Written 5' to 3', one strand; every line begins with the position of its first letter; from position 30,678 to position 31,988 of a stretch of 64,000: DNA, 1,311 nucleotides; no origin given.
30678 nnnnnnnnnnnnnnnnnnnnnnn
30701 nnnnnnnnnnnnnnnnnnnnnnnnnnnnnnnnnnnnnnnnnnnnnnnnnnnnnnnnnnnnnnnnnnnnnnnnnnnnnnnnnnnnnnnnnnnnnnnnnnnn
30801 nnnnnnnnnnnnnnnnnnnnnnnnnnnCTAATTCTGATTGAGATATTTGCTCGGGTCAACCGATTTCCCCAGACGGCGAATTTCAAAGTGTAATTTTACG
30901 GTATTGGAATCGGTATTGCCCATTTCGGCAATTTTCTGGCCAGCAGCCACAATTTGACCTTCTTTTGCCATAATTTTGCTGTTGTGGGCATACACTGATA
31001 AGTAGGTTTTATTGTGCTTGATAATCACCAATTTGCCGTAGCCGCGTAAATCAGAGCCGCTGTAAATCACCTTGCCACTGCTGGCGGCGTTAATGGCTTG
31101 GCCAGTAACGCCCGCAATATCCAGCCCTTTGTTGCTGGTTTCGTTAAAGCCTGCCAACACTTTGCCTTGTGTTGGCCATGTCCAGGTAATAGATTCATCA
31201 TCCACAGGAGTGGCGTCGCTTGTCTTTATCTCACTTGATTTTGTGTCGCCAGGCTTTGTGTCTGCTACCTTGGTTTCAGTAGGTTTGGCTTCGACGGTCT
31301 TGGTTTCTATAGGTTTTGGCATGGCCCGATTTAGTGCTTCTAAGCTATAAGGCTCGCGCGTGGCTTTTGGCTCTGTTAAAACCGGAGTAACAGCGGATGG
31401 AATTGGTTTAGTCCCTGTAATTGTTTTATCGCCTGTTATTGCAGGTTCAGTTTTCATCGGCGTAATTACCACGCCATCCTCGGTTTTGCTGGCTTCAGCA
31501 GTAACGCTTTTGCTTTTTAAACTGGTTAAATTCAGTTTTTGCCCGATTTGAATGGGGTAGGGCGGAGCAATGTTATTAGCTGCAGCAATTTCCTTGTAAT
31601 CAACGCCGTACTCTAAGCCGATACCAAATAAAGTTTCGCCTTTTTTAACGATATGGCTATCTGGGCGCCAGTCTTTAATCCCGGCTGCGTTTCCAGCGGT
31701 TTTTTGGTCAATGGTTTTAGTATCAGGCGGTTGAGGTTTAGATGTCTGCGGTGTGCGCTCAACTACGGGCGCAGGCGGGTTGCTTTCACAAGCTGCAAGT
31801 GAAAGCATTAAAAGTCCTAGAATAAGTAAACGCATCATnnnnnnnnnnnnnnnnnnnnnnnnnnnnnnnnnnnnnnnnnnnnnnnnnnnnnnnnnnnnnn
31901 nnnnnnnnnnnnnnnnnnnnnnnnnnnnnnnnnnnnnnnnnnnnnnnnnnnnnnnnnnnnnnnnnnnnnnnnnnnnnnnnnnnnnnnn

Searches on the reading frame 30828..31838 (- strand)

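Call 75: search_protein_families(library=pfam, proteins=[window:30828-31838:-], max_evalue=0.00001)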
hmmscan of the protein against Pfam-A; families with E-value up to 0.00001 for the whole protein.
window:30828-31838:- (336 aa): 2 families
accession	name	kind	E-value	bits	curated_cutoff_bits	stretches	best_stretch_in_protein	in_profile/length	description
PF01551.29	Peptidase_M23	-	8.6e-30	103.2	28.7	1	235-329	2-96/96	Peptidase family M23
PF01476.26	LysM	-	7.9e-14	51.8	20.9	1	62-104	1-42/43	LysM domain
